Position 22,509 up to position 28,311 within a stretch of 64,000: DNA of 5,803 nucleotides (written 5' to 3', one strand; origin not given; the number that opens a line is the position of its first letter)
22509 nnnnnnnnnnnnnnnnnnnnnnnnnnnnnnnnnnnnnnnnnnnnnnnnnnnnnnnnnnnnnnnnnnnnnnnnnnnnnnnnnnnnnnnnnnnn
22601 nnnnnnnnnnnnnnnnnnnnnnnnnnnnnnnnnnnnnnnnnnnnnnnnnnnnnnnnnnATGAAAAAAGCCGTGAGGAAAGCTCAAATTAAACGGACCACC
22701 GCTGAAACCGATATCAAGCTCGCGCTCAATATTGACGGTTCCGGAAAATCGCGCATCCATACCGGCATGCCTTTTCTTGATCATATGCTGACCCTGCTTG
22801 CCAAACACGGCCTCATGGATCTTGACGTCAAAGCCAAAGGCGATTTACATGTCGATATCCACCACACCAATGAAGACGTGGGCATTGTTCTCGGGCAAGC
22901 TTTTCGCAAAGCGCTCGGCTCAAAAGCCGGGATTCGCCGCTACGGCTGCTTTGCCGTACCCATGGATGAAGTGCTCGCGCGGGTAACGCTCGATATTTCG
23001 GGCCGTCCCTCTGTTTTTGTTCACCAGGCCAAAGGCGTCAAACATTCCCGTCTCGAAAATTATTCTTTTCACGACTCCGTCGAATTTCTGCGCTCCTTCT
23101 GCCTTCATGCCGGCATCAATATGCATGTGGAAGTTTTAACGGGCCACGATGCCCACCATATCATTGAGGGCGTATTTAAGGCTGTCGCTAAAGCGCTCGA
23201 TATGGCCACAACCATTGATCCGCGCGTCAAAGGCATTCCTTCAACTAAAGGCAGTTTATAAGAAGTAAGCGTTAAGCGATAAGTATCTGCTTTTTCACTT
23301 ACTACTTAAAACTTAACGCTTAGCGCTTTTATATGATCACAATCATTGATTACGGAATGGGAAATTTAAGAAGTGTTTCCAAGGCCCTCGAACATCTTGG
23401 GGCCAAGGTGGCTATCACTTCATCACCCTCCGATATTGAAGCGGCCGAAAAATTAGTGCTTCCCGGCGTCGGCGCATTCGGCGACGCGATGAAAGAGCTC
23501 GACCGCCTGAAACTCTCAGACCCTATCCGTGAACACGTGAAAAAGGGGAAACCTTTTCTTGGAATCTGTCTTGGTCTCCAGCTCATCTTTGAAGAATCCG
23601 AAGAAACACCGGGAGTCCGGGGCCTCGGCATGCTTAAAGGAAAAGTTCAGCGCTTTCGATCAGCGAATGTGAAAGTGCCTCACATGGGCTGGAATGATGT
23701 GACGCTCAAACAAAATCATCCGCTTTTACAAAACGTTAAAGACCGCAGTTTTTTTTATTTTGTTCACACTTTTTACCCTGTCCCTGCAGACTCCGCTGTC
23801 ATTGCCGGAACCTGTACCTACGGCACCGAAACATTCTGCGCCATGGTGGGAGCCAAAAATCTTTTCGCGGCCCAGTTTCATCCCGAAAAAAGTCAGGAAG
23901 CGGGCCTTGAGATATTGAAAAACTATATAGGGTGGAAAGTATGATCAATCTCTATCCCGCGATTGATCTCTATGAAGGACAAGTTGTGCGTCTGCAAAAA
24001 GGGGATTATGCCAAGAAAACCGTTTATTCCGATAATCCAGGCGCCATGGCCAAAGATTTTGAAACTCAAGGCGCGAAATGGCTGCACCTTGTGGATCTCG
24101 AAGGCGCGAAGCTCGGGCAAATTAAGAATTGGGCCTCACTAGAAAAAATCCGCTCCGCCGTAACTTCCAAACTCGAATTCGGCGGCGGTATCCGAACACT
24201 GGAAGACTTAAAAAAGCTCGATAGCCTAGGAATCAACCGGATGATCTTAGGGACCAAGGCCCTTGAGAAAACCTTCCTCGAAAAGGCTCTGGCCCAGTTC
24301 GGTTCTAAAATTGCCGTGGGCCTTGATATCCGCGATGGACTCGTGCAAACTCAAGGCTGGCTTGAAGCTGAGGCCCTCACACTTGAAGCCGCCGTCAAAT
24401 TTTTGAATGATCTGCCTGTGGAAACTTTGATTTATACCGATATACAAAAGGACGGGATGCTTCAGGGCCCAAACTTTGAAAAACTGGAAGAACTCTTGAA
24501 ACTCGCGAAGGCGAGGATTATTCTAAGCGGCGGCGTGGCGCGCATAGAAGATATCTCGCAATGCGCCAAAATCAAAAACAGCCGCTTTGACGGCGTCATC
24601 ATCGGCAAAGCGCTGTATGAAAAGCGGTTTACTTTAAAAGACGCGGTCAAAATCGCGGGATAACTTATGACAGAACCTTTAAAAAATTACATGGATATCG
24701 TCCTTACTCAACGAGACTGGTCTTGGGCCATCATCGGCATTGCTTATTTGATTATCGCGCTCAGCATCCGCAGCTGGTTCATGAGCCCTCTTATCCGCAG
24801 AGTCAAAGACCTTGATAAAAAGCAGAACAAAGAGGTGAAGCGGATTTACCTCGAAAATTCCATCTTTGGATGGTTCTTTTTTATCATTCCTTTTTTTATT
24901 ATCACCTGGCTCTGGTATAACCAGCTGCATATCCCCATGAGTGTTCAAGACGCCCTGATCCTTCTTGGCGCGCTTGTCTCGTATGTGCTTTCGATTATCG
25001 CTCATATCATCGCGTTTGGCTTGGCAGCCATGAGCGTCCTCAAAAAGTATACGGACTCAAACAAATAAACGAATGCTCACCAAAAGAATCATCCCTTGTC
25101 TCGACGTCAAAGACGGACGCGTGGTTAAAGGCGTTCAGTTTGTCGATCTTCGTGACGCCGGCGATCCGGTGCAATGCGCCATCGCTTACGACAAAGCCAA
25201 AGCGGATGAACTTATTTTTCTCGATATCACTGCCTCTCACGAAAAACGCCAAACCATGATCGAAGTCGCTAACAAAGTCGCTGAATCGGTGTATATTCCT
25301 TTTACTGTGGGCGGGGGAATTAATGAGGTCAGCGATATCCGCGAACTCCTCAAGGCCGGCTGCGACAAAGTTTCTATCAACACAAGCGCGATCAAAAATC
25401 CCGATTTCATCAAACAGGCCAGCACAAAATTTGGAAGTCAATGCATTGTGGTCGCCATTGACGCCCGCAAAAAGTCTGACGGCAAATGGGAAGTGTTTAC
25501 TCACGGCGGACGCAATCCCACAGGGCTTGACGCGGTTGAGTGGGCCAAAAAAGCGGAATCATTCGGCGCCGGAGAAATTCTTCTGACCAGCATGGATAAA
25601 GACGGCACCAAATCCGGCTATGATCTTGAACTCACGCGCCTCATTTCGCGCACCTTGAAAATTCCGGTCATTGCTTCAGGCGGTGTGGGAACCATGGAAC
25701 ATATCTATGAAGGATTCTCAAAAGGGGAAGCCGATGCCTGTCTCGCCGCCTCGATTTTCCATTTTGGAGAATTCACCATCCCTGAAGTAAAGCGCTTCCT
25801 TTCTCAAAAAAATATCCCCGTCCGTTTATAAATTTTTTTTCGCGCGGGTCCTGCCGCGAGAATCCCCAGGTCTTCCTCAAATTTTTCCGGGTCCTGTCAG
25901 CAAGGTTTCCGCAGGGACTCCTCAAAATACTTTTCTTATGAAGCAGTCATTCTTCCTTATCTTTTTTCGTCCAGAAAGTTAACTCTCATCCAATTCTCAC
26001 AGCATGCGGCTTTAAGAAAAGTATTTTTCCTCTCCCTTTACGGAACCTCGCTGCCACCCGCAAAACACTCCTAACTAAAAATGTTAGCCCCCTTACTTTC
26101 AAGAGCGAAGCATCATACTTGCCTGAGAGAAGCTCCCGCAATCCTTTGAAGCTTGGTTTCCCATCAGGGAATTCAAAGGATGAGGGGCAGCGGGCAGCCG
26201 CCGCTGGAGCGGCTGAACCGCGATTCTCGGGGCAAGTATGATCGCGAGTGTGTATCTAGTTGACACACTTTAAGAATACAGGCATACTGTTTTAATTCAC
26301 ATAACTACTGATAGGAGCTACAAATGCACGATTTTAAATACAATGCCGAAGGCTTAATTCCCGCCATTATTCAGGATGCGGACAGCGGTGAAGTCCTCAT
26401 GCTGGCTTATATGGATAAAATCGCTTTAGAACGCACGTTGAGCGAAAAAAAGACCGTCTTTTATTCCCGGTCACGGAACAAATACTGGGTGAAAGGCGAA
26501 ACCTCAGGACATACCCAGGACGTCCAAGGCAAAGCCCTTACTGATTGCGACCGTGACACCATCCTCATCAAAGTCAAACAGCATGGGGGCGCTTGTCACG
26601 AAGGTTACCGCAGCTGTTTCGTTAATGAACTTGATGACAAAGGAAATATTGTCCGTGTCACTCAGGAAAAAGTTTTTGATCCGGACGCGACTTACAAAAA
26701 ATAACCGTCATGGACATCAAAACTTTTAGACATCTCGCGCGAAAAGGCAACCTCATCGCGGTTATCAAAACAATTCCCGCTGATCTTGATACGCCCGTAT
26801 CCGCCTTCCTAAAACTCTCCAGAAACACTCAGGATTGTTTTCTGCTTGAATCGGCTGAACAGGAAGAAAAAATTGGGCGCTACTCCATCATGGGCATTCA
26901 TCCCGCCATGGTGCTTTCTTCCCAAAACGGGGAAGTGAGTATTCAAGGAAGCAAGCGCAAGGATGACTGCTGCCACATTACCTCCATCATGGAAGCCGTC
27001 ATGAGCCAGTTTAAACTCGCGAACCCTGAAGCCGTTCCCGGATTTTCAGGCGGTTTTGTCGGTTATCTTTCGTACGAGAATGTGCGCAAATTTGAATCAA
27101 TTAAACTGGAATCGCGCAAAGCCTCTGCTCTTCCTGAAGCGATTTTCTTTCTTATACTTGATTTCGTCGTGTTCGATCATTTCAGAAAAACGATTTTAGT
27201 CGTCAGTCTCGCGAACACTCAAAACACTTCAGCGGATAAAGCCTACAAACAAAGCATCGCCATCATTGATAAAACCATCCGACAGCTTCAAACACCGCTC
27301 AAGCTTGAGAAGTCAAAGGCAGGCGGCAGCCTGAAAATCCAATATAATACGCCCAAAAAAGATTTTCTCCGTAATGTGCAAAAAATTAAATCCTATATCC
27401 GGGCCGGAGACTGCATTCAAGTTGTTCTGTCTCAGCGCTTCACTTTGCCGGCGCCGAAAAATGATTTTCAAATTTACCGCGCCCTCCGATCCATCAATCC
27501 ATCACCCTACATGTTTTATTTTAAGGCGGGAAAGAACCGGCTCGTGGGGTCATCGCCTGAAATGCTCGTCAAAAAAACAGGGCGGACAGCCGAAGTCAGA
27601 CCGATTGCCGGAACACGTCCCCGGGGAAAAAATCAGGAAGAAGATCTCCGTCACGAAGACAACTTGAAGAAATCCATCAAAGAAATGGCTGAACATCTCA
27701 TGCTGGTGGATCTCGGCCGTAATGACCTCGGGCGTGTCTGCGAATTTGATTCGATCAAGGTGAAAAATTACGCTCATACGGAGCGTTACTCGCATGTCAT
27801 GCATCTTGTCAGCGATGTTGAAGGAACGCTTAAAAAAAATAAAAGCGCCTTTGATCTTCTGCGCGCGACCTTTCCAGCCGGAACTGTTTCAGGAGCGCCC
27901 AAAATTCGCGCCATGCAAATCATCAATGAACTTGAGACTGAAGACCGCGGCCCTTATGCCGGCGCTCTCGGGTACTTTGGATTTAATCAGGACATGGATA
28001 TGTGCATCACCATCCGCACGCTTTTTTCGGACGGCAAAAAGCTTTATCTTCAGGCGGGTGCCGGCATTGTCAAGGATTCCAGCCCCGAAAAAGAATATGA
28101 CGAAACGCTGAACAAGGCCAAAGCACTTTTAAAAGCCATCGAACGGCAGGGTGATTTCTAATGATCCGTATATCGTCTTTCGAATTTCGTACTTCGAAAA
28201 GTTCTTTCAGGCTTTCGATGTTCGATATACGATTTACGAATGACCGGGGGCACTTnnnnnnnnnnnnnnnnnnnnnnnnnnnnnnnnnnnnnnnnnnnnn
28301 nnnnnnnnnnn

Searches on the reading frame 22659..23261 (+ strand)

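Call 31: search_protein_families(library=pfam, proteins=[window:22659-23261:+])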
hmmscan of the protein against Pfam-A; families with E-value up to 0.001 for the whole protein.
window:22659-23261:+ (200 aa): 1 family
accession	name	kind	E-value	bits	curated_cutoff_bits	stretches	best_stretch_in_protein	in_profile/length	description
PF00475.24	IGPD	-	7.2e-58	195.2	27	1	35-180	1-144/144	Imidazoleglycerol-phosphate dehydratase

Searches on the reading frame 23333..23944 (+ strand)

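Call 32: search_protein_families(library=pfam, proteins=[window:23333-23944:+])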
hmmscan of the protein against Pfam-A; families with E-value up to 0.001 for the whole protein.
window:23333-23944:+ (203 aa): 3 families
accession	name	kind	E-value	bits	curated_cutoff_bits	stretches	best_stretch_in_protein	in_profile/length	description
PF00117.34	GATase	-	3.3e-22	79.5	22.8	1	4-197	2-185/190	Glutamine amidotransferase class-I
PF01174.25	SNO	-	1.2e-07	32.2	27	1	10-108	6-103/188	SNO glutamine amidotransferase family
PF07685.20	GATase_3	-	2.1e-06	27.9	27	1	20-105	20-115/196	CobB/CobQ-like glutamine amidotransferase domain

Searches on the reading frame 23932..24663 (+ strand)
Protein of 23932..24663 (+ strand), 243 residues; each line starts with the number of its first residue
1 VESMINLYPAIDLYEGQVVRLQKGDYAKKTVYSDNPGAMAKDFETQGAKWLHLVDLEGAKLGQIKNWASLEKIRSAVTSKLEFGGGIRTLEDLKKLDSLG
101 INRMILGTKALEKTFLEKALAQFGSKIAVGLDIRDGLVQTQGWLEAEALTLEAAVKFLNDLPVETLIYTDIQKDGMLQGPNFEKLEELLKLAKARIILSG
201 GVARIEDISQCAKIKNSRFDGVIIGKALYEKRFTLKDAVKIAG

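Call 32: search_protein_families(library=pfam, proteins=[window:23932-24663:+])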
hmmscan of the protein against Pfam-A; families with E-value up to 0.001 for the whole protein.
window:23932-24663:+ (243 aa): 1 family
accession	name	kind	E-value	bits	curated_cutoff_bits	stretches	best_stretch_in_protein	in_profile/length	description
PF00977.27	His_biosynth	-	1.3e-69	234.6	23.6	1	7-234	2-228/228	Histidine biosynthesis protein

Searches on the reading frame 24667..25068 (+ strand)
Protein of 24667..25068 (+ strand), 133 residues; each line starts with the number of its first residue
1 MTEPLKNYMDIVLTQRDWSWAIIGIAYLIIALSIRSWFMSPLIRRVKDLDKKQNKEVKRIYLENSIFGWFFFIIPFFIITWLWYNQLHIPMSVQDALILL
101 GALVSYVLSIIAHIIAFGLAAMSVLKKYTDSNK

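Call 32: search_protein_families(library=pfam, proteins=[window:24667-25068:+])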
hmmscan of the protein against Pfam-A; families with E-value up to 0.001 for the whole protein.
window:24667-25068:+ (133 aa): 0 families

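Call 34: search_protein_families(library=ncbifam, proteins=[window:24667-25068:+])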
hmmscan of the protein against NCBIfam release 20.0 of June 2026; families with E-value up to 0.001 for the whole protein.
window:24667-25068:+ (133 aa): 1 family
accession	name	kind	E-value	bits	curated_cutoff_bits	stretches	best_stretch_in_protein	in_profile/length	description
TIGR04370.1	glyco_rpt_poly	subfamily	0.00055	19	40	1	15-126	32-155/396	oligosaccharide repeat unit polymerase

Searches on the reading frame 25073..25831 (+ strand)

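Call 32: search_protein_families(library=pfam, proteins=[window:25073-25831:+])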
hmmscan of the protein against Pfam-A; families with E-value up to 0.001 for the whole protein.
window:25073-25831:+ (252 aa): 7 families
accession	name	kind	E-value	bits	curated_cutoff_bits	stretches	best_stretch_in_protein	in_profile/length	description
PF00977.27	His_biosynth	-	4.7e-88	294.9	23.6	1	5-235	1-228/228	Histidine biosynthesis protein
PF02581.23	TMP-TENI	-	3.9e-07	30.1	27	0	44-102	116-176/180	Thiamine monophosphate synthase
PF03060.21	NMO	-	4.9e-07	29.9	28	0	154-228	145-225/331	Nitronate monooxygenase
PF01207.24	Dus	-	8.5e-06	25.5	20.4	1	64-122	174-232/311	Dihydrouridine synthase (Dus)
PF05690.20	ThiG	-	1.1e-05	25.4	23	0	67-117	168-218/247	Thiazole biosynthesis protein ThiG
PF04309.18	G3P_antiterm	-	2.8e-05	24.1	27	0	62-105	127-170/173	Glycerol-3-phosphate responsive antiterminator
PF01180.27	DHO_dh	-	0.00025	20.8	27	0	61-112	225-278/291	Dihydroorotate dehydrogenase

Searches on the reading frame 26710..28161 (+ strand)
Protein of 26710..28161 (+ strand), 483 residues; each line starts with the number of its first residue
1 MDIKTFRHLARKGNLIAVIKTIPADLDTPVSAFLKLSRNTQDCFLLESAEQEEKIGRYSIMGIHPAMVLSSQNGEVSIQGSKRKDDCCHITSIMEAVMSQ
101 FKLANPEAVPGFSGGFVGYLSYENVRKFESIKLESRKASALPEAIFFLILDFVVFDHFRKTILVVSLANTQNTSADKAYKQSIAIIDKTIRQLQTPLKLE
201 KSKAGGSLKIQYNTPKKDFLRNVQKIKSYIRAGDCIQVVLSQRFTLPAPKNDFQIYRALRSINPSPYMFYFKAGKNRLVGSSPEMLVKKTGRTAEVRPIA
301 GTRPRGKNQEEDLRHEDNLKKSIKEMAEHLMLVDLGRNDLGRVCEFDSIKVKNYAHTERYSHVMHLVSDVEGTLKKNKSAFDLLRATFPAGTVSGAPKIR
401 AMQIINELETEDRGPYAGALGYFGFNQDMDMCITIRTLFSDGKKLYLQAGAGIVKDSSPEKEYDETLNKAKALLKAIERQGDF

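Call 6: search_protein_families(library=pfam, proteins=[window:26710-28161:+])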
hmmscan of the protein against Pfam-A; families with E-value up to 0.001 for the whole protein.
window:26710-28161:+ (483 aa): 2 families
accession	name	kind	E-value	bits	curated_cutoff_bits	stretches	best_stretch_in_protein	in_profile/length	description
PF00425.24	Chorismate_bind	-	2e-96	323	27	1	216-469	2-257/257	chorismate binding enzyme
PF04715.19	Anth_synt_I_N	-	2.7e-34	118.9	23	1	25-162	1-138/140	Anthranilate synthase component I, N terminal region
